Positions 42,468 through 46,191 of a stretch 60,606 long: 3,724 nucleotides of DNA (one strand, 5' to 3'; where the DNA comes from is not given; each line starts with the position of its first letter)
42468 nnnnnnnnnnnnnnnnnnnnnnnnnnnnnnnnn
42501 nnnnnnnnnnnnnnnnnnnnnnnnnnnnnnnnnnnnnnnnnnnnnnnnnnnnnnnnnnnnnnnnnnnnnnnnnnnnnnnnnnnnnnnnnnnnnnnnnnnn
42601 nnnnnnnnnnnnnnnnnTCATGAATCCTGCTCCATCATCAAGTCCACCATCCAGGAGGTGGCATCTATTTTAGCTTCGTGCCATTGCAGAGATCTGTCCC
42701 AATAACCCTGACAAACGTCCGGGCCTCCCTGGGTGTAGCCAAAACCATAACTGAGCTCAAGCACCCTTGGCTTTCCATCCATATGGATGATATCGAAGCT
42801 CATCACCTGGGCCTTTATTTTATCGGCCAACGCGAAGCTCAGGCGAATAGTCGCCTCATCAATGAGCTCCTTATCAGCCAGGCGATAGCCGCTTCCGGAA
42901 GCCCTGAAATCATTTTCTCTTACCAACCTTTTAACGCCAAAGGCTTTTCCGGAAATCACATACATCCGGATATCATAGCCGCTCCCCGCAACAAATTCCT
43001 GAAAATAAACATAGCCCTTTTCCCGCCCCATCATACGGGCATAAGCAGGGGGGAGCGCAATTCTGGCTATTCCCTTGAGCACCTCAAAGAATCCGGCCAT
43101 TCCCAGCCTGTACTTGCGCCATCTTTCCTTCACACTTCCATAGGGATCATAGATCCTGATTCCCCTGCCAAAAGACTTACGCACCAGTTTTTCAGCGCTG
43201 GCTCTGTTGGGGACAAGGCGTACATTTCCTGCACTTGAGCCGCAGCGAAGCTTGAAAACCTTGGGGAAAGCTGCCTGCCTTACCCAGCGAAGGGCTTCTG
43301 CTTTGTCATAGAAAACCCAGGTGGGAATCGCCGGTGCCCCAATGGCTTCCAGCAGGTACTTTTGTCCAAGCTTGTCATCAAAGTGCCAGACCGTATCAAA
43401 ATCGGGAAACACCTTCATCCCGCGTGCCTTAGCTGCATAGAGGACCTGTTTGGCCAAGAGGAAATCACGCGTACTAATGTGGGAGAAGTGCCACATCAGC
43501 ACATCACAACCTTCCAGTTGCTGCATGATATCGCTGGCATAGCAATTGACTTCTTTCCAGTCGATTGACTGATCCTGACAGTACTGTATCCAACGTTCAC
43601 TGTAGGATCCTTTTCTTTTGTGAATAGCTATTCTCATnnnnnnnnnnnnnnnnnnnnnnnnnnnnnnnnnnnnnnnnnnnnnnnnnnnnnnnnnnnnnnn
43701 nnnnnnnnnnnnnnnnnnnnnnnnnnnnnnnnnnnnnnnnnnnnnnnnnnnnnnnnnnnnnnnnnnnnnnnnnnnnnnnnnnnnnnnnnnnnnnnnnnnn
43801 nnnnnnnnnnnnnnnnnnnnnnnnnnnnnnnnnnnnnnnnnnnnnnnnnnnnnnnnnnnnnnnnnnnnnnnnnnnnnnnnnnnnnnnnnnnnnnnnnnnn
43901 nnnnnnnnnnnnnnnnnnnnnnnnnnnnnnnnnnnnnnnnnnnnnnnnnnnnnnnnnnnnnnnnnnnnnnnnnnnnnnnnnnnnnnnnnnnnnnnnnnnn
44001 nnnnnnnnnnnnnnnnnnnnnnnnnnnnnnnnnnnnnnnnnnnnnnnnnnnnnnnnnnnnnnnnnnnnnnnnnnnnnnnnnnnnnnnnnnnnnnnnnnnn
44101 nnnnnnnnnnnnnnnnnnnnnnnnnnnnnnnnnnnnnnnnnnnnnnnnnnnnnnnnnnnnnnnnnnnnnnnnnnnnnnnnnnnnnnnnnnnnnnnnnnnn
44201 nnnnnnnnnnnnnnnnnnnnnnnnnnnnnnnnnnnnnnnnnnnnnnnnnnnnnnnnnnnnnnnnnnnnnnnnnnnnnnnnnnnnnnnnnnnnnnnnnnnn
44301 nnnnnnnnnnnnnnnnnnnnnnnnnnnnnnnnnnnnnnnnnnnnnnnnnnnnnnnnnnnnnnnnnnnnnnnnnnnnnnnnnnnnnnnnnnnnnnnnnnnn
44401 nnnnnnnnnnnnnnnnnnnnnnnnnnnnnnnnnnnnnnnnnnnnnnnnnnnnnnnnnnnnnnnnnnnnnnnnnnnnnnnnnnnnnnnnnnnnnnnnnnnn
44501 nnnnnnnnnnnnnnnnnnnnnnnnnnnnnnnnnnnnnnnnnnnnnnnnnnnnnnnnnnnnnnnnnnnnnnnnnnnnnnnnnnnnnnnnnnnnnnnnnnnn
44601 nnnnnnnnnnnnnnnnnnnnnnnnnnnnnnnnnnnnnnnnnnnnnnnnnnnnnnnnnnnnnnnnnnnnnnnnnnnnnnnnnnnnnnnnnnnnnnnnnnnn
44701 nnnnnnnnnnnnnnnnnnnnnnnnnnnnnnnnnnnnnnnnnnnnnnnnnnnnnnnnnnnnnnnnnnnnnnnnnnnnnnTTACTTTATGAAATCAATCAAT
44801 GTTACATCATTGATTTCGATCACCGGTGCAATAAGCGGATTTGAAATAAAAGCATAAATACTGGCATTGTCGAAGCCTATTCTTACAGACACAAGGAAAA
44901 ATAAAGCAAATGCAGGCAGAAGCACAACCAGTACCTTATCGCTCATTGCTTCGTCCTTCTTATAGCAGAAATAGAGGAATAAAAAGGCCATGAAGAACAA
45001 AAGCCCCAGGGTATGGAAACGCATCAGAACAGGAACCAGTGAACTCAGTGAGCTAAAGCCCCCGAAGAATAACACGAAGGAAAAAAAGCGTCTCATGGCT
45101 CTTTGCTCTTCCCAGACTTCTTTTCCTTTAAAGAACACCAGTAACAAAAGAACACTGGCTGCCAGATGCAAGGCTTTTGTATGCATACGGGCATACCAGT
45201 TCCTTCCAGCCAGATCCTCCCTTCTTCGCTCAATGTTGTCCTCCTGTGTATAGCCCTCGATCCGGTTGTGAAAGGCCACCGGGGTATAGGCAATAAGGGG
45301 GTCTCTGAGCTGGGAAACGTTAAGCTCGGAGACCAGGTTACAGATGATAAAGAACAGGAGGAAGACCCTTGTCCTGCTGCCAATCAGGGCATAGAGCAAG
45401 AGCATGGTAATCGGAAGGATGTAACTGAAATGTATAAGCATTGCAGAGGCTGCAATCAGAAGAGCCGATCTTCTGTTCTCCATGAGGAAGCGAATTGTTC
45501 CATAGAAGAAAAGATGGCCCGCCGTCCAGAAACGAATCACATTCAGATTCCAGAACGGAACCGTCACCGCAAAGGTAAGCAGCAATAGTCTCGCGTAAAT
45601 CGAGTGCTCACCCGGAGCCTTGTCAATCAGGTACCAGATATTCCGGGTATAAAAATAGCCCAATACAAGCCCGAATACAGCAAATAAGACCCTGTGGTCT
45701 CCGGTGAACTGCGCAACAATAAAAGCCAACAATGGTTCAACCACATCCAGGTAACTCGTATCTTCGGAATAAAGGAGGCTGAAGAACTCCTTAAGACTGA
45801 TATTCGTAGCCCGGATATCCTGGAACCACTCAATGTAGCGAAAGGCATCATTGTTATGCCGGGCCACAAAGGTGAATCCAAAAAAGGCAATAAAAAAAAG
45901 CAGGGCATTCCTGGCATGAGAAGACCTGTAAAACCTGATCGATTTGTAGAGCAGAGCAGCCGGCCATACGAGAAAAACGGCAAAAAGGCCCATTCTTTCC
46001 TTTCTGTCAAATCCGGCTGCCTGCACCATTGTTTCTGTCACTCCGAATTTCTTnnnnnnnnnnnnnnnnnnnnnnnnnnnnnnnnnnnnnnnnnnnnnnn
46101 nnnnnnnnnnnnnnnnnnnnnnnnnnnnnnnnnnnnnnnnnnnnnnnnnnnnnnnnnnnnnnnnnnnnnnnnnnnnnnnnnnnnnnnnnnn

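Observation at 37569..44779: Duplicated 'deacetylase-like + ATP-grasp' tailoring module inside a polysaccharide locus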

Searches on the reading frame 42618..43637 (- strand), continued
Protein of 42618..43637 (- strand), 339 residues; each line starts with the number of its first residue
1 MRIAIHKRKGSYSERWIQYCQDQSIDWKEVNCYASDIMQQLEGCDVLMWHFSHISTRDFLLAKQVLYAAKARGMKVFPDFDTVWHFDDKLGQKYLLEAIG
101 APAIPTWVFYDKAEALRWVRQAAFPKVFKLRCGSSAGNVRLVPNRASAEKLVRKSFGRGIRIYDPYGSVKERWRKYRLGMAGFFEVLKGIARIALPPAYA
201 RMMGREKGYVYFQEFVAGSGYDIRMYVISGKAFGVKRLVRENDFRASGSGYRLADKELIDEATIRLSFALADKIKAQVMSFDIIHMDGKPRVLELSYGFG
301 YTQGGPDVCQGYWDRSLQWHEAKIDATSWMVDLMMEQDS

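Call 75: search_protein_families(library=pfam, proteins=[L098:6582-7568:+, L098:7624-8889:+, L127:7044-8174:+, L137:7469-8620:+, L137:8764-9951:+, L145:7632-8663:+, L145:6082-7623:+, L152:4156-4998:+, L157:6022-7206:+, L137:4224-5345:+], max_evalue=0.001)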
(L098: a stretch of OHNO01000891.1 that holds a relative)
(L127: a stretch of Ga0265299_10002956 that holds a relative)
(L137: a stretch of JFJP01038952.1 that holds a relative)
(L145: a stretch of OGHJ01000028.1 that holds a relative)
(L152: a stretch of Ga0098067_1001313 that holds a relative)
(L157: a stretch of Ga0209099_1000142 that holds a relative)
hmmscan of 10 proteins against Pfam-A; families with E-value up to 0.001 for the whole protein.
L098:6582-7568:+ (328 aa): 9 families
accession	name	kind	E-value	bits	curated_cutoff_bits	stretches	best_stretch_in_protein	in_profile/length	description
PF01370.27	Epimerase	-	6e-57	193.2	20.9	1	9-249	1-238/240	NAD dependent epimerase/dehydratase family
PF16363.11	GDP_Man_Dehyd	-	6.8e-51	174.1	27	1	10-319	1-331/332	GDP-mannose 4,6 dehydratase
PF02719.21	Polysacc_synt_2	-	1.9e-20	73.7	20.2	1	9-271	1-249/293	Polysaccharide biosynthesis protein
PF01073.25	3Beta_HSD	-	1.8e-19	70.3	22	1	10-242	1-235/280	3-beta hydroxysteroid dehydrogenase/isomerase family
PF13460.12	NAD_binding_10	-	5.4e-08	33.4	27.2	1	13-153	1-121/184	NAD(P)H-binding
PF07993.18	NAD_binding_4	-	5.7e-08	32.7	20.1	1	11-164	1-189/258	Male sterility protein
PF04321.23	RmlD_sub_bind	-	1.8e-06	27.7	27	1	8-188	2-157/287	RmlD substrate binding domain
PF00106.31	adh_short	-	4.4e-05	23.5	26.6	1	8-79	2-72/195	short chain dehydrogenase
PF05368.20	NmrA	-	0.00092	19.3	27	0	7-129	3-108/298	NmrA-like family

L098:7624-8889:+ (421 aa): 5 families
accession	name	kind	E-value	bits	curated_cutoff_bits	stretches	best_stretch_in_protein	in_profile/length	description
PF03721.20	UDPG_MGDP_dh_N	-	3.6e-32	111.9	27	1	5-175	2-176/187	UDP-glucose/GDP-mannose dehydrogenase family, NAD binding domain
PF00984.24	UDPG_MGDP_dh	-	1.8e-25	89.3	25.4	1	202-290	2-93/94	UDP-glucose/GDP-mannose dehydrogenase family, central domain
PF03720.21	UDPG_MGDP_dh_C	-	2.6e-23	82.8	30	1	317-413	1-102/103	UDP-glucose/GDP-mannose dehydrogenase family, UDP binding domain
PF03446.21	NAD_binding_2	-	6.1e-05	23.5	21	1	5-126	1-100/161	NAD binding domain of 6-phosphogluconate dehydrogenase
PF00070.33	Pyr_redox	-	0.00067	20.6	22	0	256-313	5-59/82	Pyridine nucleotide-disulphide oxidoreductase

L127:7044-8174:+ (376 aa): 5 families
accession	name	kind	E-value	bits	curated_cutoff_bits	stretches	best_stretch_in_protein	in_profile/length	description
PF00534.26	Glycos_transf_1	-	1.4e-26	93.5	26.4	1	181-354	5-170/172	Glycosyl transferases group 1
PF13692.12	Glyco_trans_1_4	-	7.4e-24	85.1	27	1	192-341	2-141/142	Glycosyl transferases group 1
PF13524.12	Glyco_trans_1_2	-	1e-09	38.9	25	1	218-363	9-135/144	Glycosyl transferase-like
PF13439.12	Glyco_transf_4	-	7.3e-05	23.3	28.5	1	20-180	6-169/170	Glycosyltransferase Family 4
PF13579.12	Glyco_trans_4_4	-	8.9e-05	23.3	29.7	1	19-173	4-155/158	Glycosyl transferase 4-like domain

L137:7469-8620:+ (383 aa): 1 family
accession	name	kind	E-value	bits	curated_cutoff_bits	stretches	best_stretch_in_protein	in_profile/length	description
PF02350.25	Epimerase_2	-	1.8e-91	307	30.6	1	31-363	8-346/347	UDP-N-acetylglucosamine 2-epimerase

L137:8764-9951:+ (395 aa): 2 families
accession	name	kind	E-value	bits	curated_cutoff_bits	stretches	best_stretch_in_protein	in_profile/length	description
PF00534.26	Glycos_transf_1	-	1.8e-15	57.4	26.4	1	195-367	6-169/172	Glycosyl transferases group 1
PF13692.12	Glyco_trans_1_4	-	1.3e-10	42.1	27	1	206-354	3-140/142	Glycosyl transferases group 1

L145:7632-8663:+ (343 aa): 3 families
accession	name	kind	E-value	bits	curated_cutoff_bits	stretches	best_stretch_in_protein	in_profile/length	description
PF00535.33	Glycos_transf_2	-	4.6e-28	98.7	23.3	1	8-108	1-97/168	Glycosyl transferase family 2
PF10111.15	Glyco_tranf_2_2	-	1.2e-12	48.3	27.3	1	8-244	1-240/276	Glycosyltransferase like family 2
PF13641.12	Glyco_tranf_2_3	-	4.8e-11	43.5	27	1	7-115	3-113/230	Glycosyltransferase like family 2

L145:6082-7623:+ (513 aa): 2 families
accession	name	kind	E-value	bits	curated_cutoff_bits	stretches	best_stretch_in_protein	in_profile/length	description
PF01943.22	Polysacc_synt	-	1e-11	45.3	28.2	1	10-293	2-272/274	Polysaccharide biosynthesis protein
PF01554.23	MatE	-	1.3e-06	28.6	24.9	1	241-394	7-161/161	MatE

L152:4156-4998:+ (280 aa): 4 families
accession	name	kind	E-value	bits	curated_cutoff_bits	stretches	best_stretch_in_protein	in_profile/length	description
PF00535.33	Glycos_transf_2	-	6.5e-36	124.2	23.3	1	7-147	1-147/168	Glycosyl transferase family 2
PF10111.15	Glyco_tranf_2_2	-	9.9e-22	78.2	27.3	1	7-210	1-223/276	Glycosyltransferase like family 2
PF13641.12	Glyco_tranf_2_3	-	1.1e-13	52.2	27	1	6-190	3-198/230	Glycosyltransferase like family 2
PF13632.12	Glyco_trans_2_3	-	3.7e-05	24.1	27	1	84-192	1-113/198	Glycosyl transferase family group 2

L157:6022-7206:+ (394 aa): 3 families
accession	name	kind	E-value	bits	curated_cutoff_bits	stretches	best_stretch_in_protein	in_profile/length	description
PF00534.26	Glycos_transf_1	-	4.2e-26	91.9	26.4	1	218-367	28-171/172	Glycosyl transferases group 1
PF13692.12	Glyco_trans_1_4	-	3.1e-21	76.6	27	1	206-354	3-142/142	Glycosyl transferases group 1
PF13524.12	Glyco_trans_1_2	-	6.6e-09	36.3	25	1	265-383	28-143/144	Glycosyl transferase-like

L137:4224-5345:+ (373 aa): 3 families
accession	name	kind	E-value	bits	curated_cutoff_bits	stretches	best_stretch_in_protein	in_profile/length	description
PF14667.12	Polysacc_synt_C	-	4.7e-49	165.6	28.7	1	257-367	1-111/111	Polysaccharide biosynthesis C-terminal domain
PF01370.27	Epimerase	-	4.1e-17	62.8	20.9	1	6-186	3-225/240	NAD dependent epimerase/dehydratase family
PF16363.11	GDP_Man_Dehyd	-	1.6e-06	28.3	27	0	94-186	141-237/332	GDP-mannose 4,6 dehydratase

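Call 79: find_homologous_proteins(query=window:42618-43637:-, max_evalue=0.001)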
Query window:42618-43637:- (339 aa): 6754 proteins with E <= 0.001 among 8000 candidates; the best 120 are listed.
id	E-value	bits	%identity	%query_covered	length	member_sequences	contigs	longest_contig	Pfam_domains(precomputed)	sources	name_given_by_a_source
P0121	6.6e-230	780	99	100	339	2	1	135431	PF08443.17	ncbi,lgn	-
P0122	5.8e-173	593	73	99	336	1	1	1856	PF08443.17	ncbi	-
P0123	5.5e-136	471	59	99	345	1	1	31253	PF08443.17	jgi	jgi:glutathione synthase/RimK-type ligase-like ATP-grasp enzyme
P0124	1.4e-132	460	58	99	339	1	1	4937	PF08443.17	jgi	jgi:glutathione synthase/RimK-type ligase-like ATP-grasp enzyme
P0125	5.2e-132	458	56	99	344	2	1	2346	PF08443.17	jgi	-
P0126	4.4e-131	455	56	99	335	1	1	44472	-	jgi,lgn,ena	-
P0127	1.2e-130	454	57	99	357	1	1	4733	PF08443.17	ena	-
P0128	3.2e-129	449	54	99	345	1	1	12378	PF08443.17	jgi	jgi:glutathione synthase/RimK-type ligase-like ATP-grasp enzyme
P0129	4.4e-129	448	55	99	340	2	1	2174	PF08443.17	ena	-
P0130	4.7e-129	448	56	99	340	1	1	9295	PF08443.17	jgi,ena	jgi:glutathione synthase/RimK-type ligase-like ATP-grasp enzyme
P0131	9.8e-129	447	56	100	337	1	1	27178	PF08443.17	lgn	-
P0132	1.3e-128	447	56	99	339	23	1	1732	PF08443.17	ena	-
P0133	1.5e-128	447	54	100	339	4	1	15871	PF08443.17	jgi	-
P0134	1.9e-128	446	54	99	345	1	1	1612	-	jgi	jgi:glutathione synthase/RimK-type ligase-like ATP-grasp enzyme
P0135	4.8e-128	445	56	99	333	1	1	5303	-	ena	-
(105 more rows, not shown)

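Call 82: list_cluster_members(proteins=[P0121, P0122])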
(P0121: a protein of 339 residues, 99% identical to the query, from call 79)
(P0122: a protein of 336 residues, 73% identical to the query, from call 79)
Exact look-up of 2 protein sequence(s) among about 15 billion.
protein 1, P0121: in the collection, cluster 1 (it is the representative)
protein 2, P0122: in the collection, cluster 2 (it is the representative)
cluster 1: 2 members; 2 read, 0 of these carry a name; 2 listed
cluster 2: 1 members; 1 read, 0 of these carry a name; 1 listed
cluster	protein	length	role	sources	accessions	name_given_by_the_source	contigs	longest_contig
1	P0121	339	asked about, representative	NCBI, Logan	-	-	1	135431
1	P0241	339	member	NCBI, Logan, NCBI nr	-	-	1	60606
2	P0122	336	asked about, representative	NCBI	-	-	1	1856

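Call 87: predict_structure(alignment_id=A4)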
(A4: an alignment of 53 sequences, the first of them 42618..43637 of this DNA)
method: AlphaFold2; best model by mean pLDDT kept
length: 339 residues; sequences in the alignment: 53
mean_pLDDT: 88.6   pTM: 0.85
mean pLDDT of the five models: 88.6, 88.2, 87.7, 86.7, 86.2
residues with pLDDT >= 90: 198; 70-90: 116; 50-70: 20; < 50: 5
segments of 3 or more residues with pLDDT < 50: 301-304
pLDDT, mean of each block of 10 residues (from residue 1): 92 92 97 96 96 82 94 93 77 93 96 98 95 71 97 95 85 84 88 84 88 90 91 90 77 88 97 91 93 80 57 95 88 80
secondary structure, 60 per line:
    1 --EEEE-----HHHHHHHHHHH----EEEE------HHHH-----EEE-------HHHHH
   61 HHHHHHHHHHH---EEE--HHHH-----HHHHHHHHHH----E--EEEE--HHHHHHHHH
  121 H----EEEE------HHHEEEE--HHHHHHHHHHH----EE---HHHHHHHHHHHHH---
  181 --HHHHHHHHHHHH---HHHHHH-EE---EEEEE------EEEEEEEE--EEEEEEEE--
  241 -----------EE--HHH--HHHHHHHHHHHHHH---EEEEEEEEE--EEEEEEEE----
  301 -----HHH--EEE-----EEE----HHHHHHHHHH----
elements in order: E3-6 H12-22 E27-30 H37-40 E46-48 H56-71 E75-77 H80-83 H89-98 E106-109 H112-121 E126-129 E139-142 H145-155 H165-177 H183-194 H198-203 E210-214 E221-228 E231-238 H261-274 E278-286 E289-296 E311-313 E319-321 H326-335

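Call 89: fold_search(model_id=the predicted structure, library=pdb)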
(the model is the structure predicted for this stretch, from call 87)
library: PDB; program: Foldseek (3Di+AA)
matches with E <= 10: 1385; with E <= 0.001: 504
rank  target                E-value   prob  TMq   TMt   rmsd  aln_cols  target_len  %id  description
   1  3vpb_A                1.3e-16  1.00  0.64  0.76   5.1       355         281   16  ArgX from Sulfolobus tokodaii complexed with LysW/Glu/ADP/Mg/Zn/Sulfate (released 2013-02-27)
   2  3vpb_B                1.6e-16  1.00  0.64  0.76   5.0       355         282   16  ArgX from Sulfolobus tokodaii complexed with LysW/Glu/ADP/Mg/Zn/Sulfate (released 2013-02-27)
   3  3vpd_A                1.1e-15  1.00  0.64  0.75   5.5       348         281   17  LysX from Thermus thermophilus complexed with AMP-PNP (released 2013-02-27)
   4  3vpc_C                6.7e-15  1.00  0.61  0.74   4.3       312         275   17  ArgX from Sulfolobus tokodaii complexed with ADP (released 2013-02-27)
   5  3vpd_B                1.1e-14  1.00  0.57  0.70   5.4       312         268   18  LysX from Thermus thermophilus complexed with AMP-PNP (released 2013-02-27)
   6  1uc9_A                1.6e-14  1.00  0.58  0.75   6.0       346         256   15  Crystal structure of a lysine biosynthesis enzyme, Lysx, from thermus thermophilus HB8 (released 2003-09-23)
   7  5zct_C                2.2e-14  1.00  0.65  0.75   5.8       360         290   17  The crystal structure of the poly-alpha-L-glutamate peptides synthetase RimK at 2.05 angstrom resolution. (released 2018-07-25)
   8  5zct_A                5.1e-14  1.00  0.65  0.74   6.0       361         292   17  The crystal structure of the poly-alpha-L-glutamate peptides synthetase RimK at 2.05 angstrom resolution. (released 2018-07-25)
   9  4iwx                  5.8e-14  1.00  0.60  0.68   5.9       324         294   18  Rimk structure at 2.85A (released 2013-05-08)
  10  1uc9_B                6.1e-14  1.00  0.57  0.75   7.0       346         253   15  Crystal structure of a lysine biosynthesis enzyme, Lysx, from thermus thermophilus HB8 (released 2003-09-23)
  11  5k2m_A                3.1e-13  1.00  0.60  0.73   6.1       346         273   16  Bifunctional LysX/ArgX from Thermococcus kodakarensis with LysW-gamma-AAA (released 2016-09-07)
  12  5k2m_D                3.3e-13  1.00  0.57  0.70   6.1       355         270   17  Bifunctional LysX/ArgX from Thermococcus kodakarensis with LysW-gamma-AAA (released 2016-09-07)
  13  1uc8_A                8.0e-13  1.00  0.57  0.73   5.8       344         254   14  Crystal structure of a lysine biosynthesis enzyme, Lysx, from thermus thermophilus HB8 (released 2003-09-23)
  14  5zk6                  8.5e-13  1.00  0.63  0.73   5.4       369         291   15  Crystal structure of RimK complexed with RpsF (released 2019-03-27)
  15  5k2m_H                1.1e-12  1.00  0.57  0.69   6.2       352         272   16  Bifunctional LysX/ArgX from Thermococcus kodakarensis with LysW-gamma-AAA (released 2016-09-07)
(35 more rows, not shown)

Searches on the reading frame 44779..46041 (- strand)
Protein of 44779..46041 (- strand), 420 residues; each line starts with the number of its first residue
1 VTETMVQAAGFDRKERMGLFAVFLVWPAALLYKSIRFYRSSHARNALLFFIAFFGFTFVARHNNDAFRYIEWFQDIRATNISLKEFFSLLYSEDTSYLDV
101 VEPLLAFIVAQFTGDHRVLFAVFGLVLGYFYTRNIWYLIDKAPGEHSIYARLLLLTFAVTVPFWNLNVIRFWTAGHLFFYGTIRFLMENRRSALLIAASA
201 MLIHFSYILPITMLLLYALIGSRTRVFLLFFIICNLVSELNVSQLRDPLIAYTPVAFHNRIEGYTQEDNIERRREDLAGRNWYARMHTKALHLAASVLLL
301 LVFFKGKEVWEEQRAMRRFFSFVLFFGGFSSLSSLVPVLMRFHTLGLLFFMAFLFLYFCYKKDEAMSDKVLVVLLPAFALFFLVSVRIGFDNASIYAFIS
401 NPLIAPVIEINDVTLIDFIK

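Call 3: search_protein_families(library=pfam, proteins=[window:44779-46041:-], max_evalue=0.01)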
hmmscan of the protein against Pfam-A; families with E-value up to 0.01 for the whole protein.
window:44779-46041:- (420 aa): 1 family
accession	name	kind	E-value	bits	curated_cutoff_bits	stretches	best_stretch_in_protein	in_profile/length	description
PF14897.12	EpsG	-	9e-14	51.8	30.1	1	47-389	2-316/326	EpsG family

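Call 6: search_protein_families(library=ncbifam, proteins=[window:44779-46041:-], max_evalue=0.01)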
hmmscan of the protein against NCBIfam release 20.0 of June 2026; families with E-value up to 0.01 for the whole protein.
window:44779-46041:- (420 aa): 0 families
